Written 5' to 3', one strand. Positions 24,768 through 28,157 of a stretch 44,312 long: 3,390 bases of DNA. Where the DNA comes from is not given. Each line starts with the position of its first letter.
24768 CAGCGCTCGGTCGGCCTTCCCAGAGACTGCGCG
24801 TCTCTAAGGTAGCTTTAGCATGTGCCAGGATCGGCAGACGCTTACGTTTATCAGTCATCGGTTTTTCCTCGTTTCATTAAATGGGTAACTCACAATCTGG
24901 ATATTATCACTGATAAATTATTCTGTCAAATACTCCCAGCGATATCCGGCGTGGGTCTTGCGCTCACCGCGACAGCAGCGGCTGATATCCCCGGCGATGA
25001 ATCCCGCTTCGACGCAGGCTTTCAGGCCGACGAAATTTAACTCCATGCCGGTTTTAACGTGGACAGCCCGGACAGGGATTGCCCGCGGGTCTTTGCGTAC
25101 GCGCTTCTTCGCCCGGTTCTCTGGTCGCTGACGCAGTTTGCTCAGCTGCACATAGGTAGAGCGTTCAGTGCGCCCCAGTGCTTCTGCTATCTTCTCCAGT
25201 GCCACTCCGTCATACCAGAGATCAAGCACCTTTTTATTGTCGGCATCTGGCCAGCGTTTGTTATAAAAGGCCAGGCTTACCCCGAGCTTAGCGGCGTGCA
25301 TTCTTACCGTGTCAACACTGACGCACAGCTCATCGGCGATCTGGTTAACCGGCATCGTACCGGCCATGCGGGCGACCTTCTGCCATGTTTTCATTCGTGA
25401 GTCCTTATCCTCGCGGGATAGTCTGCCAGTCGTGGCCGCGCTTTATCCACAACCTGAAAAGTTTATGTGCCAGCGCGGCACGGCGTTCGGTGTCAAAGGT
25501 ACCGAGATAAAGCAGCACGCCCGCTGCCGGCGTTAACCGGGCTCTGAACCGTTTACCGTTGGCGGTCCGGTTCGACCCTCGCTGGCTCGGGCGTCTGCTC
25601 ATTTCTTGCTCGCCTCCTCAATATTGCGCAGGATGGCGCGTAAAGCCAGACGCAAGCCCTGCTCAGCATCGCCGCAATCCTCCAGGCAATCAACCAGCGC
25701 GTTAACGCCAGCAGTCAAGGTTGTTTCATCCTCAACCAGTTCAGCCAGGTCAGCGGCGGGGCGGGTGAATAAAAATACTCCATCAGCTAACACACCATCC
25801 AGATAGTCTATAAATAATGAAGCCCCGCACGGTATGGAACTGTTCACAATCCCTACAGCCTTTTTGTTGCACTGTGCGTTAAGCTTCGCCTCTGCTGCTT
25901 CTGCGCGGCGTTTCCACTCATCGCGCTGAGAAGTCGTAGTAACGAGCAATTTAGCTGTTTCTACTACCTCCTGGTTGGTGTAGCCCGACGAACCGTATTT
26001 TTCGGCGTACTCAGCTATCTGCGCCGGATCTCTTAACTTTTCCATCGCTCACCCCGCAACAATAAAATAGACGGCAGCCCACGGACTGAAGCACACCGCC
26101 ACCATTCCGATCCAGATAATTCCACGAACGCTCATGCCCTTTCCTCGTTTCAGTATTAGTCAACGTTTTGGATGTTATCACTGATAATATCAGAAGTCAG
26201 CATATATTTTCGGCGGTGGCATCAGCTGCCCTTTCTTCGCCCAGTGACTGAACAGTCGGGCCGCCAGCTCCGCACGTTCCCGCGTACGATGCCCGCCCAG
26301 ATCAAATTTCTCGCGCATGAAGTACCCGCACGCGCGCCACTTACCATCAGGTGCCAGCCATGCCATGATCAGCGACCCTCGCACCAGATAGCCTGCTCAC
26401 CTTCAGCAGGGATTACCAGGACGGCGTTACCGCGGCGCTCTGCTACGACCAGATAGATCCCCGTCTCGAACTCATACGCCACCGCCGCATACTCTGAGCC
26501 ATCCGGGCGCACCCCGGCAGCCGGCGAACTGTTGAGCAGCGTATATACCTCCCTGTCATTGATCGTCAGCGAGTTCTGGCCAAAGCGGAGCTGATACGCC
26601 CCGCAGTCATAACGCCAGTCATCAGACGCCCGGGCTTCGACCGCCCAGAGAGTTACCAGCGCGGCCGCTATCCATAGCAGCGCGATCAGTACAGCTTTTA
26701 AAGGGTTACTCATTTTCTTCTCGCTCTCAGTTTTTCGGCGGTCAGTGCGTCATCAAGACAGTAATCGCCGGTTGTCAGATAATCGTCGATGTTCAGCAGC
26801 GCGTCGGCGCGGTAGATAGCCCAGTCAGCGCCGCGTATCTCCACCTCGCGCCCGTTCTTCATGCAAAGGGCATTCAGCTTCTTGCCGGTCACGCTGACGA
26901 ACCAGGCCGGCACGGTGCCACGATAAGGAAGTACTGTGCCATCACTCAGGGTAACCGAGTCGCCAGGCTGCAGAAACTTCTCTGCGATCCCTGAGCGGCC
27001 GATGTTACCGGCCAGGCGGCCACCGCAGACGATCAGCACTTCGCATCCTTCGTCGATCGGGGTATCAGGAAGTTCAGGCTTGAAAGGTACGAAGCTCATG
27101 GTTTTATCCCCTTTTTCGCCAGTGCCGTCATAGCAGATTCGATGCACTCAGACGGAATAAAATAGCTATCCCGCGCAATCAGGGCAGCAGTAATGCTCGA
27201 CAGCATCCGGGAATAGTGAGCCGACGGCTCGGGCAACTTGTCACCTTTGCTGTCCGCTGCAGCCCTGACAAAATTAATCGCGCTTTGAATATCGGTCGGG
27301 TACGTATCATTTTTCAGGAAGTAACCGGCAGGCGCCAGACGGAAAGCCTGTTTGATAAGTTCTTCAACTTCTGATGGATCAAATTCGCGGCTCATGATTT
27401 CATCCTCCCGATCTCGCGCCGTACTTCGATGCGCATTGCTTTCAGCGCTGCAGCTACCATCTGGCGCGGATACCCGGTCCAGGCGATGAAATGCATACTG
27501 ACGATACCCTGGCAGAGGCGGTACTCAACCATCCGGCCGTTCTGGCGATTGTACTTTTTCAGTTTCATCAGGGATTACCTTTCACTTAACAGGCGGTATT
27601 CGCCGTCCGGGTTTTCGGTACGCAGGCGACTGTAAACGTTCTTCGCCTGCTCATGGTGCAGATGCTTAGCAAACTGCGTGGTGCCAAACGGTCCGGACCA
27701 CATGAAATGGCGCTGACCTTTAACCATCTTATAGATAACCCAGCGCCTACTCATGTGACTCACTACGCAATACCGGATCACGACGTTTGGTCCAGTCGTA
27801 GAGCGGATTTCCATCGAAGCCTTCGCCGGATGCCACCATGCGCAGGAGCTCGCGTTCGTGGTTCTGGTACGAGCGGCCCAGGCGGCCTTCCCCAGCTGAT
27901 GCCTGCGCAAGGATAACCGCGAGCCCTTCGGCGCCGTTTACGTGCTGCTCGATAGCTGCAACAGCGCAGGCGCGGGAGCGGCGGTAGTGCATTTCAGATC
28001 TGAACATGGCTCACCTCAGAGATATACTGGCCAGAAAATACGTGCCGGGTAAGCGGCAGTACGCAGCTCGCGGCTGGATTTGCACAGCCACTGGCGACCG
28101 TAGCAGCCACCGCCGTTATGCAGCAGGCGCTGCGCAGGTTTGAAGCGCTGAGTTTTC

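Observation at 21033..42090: A 13-bp palindrome, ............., is fused to an extended -10 at about 10 promoters on both arms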

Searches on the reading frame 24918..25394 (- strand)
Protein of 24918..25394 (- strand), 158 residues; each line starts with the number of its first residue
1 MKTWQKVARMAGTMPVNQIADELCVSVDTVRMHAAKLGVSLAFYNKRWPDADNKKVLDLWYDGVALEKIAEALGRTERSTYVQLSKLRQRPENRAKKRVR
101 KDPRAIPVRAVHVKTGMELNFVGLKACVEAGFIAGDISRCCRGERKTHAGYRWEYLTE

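Call 22: search_dna_similar(query=window:24918-25394:-, collection=phages, mode=protein, max_rows=25, max_evalue=0.001)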
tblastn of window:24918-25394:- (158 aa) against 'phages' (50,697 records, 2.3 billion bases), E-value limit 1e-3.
Records with a match: 114; places in all: 121; records where one place covers at least 80% of the query: 0.
Best place of each record, by identity: <60% 114.
By first word of the organism name: Salmonella 63; Enterococcus 29; Enterobacteria 5; Staphylococcus 4; Pantoea 4; Bacillus 4; Lederbergvirus 2; Kosakonia 1; Escherichia 1; Clostridium 1.
By host as written in the record: Salmonella sp. 15; Enterococcus faecalis ATCC 29212 10; - 9; Salmonella enterica 8; Salmonella enterica subsp. enterica serovar Typhimurium 7; Enterococcus faecalis 6; Salmonella enterica subsp. enterica 3; Enterococcus sp. 3; and 40 more.
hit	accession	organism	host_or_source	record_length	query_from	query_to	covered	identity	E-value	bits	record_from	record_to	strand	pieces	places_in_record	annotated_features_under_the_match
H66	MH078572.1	Staphylococcus phage phiSA_BS1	Staphylococcus sp. ATCC 25923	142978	45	156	71%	31.3%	1e-4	47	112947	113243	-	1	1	hypothetical protein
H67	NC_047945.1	Staphylococcus phage phiSA_BS1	Staphylococcus sp. ATCC 25923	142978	45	156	71%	31.3%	1e-4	47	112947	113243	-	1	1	hypothetical protein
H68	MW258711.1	Kosakonia phage Kc166B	Kosakonia cowanii CB166B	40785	7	89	53%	34.9%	1e-4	47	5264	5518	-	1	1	hypothetical protein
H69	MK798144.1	Pantoea phage vB_PagM_PSKM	Pantoea agglomerans ARC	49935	11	89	50%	35.4%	7e-4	44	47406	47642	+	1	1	hypothetical protein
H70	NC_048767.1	Pantoea phage vB_PagM_PSKM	Pantoea agglomerans ARC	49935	11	89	50%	35.4%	7e-4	44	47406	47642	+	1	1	hypothetical protein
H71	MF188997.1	Salmonella phage vB_SalP_PM43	Salmonella enterica serovar Typhimurium ...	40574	10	90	51%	32.1%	4e-5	48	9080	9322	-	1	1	anti-RecBCD 1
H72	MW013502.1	Salmonella phage L cI-40 13-am43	Salmonella enterica enterica sv ...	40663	10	90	51%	32.1%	4e-5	48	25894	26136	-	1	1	abc1: anti-RecBCD | terminator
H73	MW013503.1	Salmonella phage L cII-101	Salmonella enterica enterica sv ...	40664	10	90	51%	32.1%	4e-5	48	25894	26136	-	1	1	abc1: anti-RecBCD | terminator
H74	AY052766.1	Salmonella phage ST64T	-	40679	10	90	51%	32.1%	4e-5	48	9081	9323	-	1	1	abc1: Abc1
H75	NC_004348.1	Salmonella phage ST64T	Salmonella enterica subsp. enterica ...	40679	10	90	51%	32.1%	4e-5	48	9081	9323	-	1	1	sigma-70 family RNA polymerase sigma factor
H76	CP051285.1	Salmonella phage ST-32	Salmonella enterica subsp. enterica ...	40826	10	90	51%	32.1%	4e-5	48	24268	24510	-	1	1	record has no annotation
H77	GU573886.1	Salmonella phage ST160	Salmonella enterica serovar Typhimurium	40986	10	90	51%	32.1%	4e-5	48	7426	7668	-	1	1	abc1: Abc1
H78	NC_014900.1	Salmonella phage ST160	Salmonella enterica serovar Typhimurium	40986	10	90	51%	32.1%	4e-5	48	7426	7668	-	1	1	abc1: sigma-70 family RNA polymerase sigma factor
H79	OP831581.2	Enterococcus phage EFKL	Enterococcus faecalis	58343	94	158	41%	40.0%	3e-6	51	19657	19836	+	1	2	HNH endonuclease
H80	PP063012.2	Enterococcus phage EF_KTM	Enterococcus faecalis ATCC 29212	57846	94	158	41%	40.0%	3e-6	51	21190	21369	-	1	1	HNH endonuclease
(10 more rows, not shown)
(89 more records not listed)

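Call 25: search_protein_families(library=phrogs, max_evalue=0.001, proteins=[window:24921-25394:-])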
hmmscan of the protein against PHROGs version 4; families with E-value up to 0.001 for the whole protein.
seq(158 aa): 6 families
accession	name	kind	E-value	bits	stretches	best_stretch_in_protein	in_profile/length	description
phrog_3855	-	DNA, RNA and nucleotide metabolism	1.1e-13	52.7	1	103-155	3-56/115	HTH DNA binding protein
phrog_323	-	transcription regulation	7.8e-13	49.7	1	9-119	107-234/319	transcriptional regulator, D5-like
phrog_20162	-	DNA, RNA and nucleotide metabolism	1.3e-10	42.5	1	95-158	18-84/88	HNH endonuclease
phrog_11013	-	unknown function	1.1e-05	26.2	1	45-100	30-85/87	-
phrog_4538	-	unknown function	0.00019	21.4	1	47-156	352-447/447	-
phrog_33294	-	unknown function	0.0007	20.6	1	123-158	36-71/153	-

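Call 65: search_solved_structures(query=window:24918-25394:-, max_evalue=1)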
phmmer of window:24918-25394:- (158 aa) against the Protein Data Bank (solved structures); distinct sequences matched with E-value up to 1: 3.
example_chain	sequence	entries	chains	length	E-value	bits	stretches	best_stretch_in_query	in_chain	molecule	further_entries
2lvs_A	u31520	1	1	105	0.028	17.6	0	47-88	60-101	Putative uncharacterized protein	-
1ku9_A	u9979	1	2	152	0.25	14.5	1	14-105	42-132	hypothetical protein MJ223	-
5yiu_A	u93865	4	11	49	0.81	12.8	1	47-82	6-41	Cell cycle regulatory protein GcrA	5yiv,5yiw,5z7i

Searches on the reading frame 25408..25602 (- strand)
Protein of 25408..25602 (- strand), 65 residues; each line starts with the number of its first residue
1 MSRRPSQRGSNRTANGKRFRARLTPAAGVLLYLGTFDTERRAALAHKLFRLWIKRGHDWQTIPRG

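Call 25: search_protein_families(library=phrogs, max_evalue=0.001, proteins=[window:25408-25602:-])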
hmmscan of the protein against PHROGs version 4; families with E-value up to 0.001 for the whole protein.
seq(65 aa): 2 families
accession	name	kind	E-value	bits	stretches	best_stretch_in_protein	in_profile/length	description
phrog_4947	-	unknown function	3.2e-07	32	1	19-63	69-110/121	-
phrog_9632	-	unknown function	7.1e-07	30.6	1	26-64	49-85/97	-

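Call 59: search_protein_families(library=pfam, max_evalue=5, proteins=[window:25408-25602:-])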
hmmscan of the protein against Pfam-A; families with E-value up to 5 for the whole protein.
seq(65 aa): 0 families

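Call 64: search_solved_structures(query=A2, max_evalue=10, show_alignments=1)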
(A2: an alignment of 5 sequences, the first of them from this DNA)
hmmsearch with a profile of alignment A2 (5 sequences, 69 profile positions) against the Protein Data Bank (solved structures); distinct sequences matched with E-value up to 10: 8.
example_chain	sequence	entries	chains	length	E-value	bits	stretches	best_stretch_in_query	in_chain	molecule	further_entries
7wq5_A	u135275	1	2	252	6.6e-05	26.1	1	11-45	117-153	Ethylene-responsive transcription factor WRI1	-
7et4_A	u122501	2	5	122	0.014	18.6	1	13-42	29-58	AP2/ERF and B3 domain-containing transcription repressor TEM1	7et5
2gcc_A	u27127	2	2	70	0.023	17.9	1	12-45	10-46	ATERF1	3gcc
1gcc_A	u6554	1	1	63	0.024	17.9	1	12-45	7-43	ETHYLENE RESPONSIVE ELEMENT BINDING FACTOR 1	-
5wx9_A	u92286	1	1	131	0.35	14.2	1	12-44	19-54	Ethylene-responsive transcription factor ERF096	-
9ge9_A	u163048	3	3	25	1.1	12.6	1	44-63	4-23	Trp-cage fortified Tc5b-Exenatide chimera (Ex-4-Tc5bQR)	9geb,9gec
2mj9_A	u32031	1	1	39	1.5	12.1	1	41-63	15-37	Exendin-4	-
9g0m_A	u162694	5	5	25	1.7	11.9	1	44-63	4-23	Exendin-4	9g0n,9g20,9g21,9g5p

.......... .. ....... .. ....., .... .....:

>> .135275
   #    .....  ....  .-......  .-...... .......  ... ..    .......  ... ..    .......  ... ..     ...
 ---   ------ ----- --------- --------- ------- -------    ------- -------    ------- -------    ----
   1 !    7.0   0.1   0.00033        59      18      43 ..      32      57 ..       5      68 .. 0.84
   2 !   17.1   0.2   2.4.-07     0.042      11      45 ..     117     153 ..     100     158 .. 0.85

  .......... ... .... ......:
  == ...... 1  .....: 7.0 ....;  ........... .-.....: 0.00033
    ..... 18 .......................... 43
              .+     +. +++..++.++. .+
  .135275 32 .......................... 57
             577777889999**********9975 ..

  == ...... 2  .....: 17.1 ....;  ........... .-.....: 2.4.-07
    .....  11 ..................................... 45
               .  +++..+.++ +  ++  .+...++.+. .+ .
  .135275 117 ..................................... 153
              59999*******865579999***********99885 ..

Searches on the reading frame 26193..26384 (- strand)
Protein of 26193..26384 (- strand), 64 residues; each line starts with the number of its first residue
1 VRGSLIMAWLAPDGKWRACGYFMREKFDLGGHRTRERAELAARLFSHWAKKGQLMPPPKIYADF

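Call 25: search_protein_families(library=phrogs, max_evalue=0.001, proteins=[window:26193-26384:-])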
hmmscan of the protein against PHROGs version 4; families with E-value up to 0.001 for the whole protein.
seq(64 aa): 2 families
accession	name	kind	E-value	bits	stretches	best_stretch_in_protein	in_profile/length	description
phrog_9632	-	unknown function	3.1e-07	31.8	1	13-52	40-79/97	-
phrog_4947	-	unknown function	4.3e-06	28.4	1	13-53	66-106/121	-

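Call 59: search_protein_families(library=pfam, max_evalue=5, proteins=[window:26193-26384:-])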
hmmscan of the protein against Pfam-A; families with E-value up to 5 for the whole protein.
seq(64 aa): 0 families

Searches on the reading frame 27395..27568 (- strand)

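Call 59: search_protein_families(library=pfam, max_evalue=5, proteins=[window:27395-27568:-])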
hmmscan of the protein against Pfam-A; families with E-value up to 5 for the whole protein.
seq(58 aa): 1 family
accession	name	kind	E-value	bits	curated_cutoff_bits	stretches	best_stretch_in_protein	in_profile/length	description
PF03707.21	MHYT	-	0.19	12.2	21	1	21-33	3-15/59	Bacterial signalling protein N terminal repeat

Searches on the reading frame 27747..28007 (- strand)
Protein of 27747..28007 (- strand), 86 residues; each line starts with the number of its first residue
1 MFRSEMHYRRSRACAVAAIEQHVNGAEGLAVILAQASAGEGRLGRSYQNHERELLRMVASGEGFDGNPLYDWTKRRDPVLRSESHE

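Call 59: search_protein_families(library=pfam, max_evalue=5, proteins=[window:27750-28007:-])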
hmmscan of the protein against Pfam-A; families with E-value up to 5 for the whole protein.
seq(86 aa): 0 families

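Call 81: find_homologous_proteins(query=window:27747-28007:-, max_evalue=0.001)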
Query window:27747-28007:- (86 aa): 3 proteins with E <= 0.001 among 4 candidates.
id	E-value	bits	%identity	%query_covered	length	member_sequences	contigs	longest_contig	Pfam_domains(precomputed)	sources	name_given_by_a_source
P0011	1.0e-47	178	97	100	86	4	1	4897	-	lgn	-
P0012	8.4e-40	152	85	100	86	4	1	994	-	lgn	-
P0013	3.7e-17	80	65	73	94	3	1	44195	-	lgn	-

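Call 82: find_encoding_contigs(protein=P0013, flank=10000, max_places=1)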
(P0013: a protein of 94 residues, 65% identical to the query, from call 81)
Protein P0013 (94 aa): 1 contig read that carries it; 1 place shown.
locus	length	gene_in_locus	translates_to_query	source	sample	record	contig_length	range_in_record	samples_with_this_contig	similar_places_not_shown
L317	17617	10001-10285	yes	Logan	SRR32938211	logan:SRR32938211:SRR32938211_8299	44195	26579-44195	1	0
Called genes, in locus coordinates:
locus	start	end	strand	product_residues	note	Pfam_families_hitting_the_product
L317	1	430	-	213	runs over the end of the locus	PF10991:Enc34_ssDNA-bd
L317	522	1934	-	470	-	PF10926:DUF2800, PF12705:PDDEXK_1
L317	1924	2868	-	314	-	PF00145:DNA_methylase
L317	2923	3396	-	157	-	-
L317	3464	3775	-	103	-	-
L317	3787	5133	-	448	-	PF00580:UvrD-helicase, PF13245:AAA_19, PF13604:AAA_30, PF13538:UvrD_C_2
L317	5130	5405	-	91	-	-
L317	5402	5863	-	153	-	PF24694:LNS2_PITM1-3 (weak), PF25109:HAD_PNKP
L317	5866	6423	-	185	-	PF10544:T5orf172, PF13455:MUG113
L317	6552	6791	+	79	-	PF13560:HTH_31, PF01381:HTH_3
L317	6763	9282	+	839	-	PF05272:VapE-like_dom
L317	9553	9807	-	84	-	-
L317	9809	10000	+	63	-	-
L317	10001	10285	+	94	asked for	-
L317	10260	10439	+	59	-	-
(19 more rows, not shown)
